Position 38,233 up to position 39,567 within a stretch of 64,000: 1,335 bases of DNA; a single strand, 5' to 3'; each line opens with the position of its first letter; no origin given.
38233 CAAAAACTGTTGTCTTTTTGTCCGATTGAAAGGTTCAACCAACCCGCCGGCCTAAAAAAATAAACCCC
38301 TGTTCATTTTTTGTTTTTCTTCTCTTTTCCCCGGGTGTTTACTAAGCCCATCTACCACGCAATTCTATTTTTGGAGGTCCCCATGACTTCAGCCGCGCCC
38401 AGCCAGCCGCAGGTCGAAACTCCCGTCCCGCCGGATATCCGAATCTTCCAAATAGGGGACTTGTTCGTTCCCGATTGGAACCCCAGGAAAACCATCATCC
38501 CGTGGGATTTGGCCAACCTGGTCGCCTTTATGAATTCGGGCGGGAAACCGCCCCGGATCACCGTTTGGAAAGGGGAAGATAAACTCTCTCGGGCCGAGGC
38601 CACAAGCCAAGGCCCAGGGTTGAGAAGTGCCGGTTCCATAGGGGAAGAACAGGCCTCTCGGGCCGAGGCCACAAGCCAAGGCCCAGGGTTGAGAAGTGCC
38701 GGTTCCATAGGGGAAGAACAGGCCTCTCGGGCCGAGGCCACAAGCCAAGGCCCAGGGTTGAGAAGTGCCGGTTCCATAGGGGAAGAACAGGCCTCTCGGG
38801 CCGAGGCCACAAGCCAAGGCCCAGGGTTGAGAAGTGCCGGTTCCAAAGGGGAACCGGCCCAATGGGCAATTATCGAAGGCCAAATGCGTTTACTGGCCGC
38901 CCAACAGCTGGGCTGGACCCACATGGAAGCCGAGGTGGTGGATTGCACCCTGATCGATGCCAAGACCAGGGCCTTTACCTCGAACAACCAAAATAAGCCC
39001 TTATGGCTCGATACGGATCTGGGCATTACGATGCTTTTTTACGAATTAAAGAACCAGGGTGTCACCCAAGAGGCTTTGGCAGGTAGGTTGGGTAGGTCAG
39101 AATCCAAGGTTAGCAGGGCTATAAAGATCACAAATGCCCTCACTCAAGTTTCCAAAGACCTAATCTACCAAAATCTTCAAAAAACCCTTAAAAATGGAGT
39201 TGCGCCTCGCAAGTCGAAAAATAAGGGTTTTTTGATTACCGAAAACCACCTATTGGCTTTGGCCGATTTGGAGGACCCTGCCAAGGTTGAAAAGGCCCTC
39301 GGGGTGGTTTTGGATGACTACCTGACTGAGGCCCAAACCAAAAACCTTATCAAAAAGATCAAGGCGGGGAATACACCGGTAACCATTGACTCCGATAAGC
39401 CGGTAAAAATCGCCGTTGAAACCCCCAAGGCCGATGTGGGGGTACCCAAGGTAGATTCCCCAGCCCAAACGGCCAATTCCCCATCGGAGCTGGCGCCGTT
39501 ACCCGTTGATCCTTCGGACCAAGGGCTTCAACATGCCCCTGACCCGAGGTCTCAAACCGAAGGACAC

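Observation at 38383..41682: Atypical 1100-aa ParB-like protein with membrane helices and a large unknown C-terminal domain at the island edge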

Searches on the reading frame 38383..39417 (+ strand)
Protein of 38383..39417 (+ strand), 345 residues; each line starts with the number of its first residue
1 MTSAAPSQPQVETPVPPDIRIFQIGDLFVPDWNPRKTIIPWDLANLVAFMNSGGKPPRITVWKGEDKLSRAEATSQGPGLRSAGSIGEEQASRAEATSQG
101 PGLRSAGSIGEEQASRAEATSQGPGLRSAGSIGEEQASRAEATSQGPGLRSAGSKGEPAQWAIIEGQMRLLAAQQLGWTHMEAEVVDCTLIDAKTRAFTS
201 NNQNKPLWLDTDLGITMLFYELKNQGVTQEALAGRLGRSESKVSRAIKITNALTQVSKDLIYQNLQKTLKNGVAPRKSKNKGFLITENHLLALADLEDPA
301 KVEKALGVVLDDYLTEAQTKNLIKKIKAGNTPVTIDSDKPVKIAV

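Call 25: search_solved_structures(query=A3, max_evalue=1, show_alignments=2)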
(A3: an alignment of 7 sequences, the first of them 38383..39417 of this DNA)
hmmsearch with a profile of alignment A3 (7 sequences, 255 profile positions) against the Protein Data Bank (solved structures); distinct sequences matched with E-value up to 1: 18.
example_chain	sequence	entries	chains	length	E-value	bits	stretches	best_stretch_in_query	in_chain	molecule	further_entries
7ng0_A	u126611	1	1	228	3.2e-21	79.2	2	13-176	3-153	Nucleoid occlusion protein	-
7nfu_A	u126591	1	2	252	3.6e-21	79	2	12-176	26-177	Nucleoid occlusion protein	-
7ol9_A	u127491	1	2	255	3e-18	69.4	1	12-177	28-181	Nucleoid occlusion protein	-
4umk_A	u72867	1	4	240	4.5e-18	68.9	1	12-179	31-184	PROBABLE CHROMOSOME-PARTITIONING PROTEIN PARB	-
6sdk_A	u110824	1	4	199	3.9e-17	65.8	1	13-166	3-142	Stage 0 sporulation protein J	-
1vz0_A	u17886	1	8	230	1.4e-16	64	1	12-166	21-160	Chromosome-partitioning protein Spo0J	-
7bnk_A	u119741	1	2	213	7.1e-16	61.7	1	14-168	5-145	ParB family protein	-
7o0n_A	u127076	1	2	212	1.2e-15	60.9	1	14-168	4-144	ParB family protein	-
7bnr_A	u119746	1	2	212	3.9e-15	59.2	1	14-168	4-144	ParB family protein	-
6t1f_A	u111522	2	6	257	5.7e-13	52.1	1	15-179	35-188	Chromosome-partitioning protein ParB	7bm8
6y93_A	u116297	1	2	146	1e-05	28.4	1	107-177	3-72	Nucleoid occlusion protein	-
8qa8_A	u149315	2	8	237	0.0089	18.7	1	25-164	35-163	Transcriptional repressor protein KorB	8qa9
8tac_A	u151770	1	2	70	0.16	14.7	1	131-160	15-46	DBP48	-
6s6h_A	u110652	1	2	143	0.27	13.9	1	128-179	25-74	Chromosome-partitioning protein ParB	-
2wiu_B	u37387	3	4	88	0.59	12.8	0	127-162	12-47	HTH-TYPE TRANSCRIPTIONAL REGULATOR HIPB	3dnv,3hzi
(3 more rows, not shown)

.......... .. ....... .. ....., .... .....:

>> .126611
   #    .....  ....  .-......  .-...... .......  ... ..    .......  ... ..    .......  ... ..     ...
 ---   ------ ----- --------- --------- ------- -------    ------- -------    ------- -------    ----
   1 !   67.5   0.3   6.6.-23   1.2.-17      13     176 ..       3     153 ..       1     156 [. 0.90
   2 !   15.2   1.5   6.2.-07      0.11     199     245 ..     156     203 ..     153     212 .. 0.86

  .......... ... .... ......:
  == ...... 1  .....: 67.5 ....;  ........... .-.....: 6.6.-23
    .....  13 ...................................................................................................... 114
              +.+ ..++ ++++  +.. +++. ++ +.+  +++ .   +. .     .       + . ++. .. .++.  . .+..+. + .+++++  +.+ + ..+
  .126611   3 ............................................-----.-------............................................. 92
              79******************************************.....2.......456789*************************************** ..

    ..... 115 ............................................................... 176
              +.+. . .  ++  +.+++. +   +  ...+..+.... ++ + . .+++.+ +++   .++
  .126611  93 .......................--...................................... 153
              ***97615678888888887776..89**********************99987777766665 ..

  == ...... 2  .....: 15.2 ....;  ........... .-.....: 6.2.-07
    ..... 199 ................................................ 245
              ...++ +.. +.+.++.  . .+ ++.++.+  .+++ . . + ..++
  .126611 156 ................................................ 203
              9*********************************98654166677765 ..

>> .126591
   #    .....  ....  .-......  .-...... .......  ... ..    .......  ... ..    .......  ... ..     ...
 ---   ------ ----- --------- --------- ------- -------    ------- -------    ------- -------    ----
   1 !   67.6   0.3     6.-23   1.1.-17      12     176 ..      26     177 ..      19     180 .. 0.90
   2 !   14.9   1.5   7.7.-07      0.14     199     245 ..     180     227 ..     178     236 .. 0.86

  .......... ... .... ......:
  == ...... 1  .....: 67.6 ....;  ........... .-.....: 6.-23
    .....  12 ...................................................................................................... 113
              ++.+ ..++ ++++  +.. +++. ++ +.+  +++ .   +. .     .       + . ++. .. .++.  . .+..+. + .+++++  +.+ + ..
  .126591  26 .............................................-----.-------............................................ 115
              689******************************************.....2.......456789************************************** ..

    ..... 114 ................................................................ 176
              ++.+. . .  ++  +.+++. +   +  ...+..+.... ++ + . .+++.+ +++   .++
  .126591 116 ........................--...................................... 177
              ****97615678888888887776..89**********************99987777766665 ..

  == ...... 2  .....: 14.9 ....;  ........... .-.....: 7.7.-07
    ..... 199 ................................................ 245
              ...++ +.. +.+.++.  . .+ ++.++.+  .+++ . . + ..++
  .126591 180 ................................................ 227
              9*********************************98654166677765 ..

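Call 101: search_dna_similar(query=window:38383-39417:+, collection=plasmids, mode=protein, max_rows=8)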
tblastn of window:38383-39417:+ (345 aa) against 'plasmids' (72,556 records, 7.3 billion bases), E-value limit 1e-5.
No match.
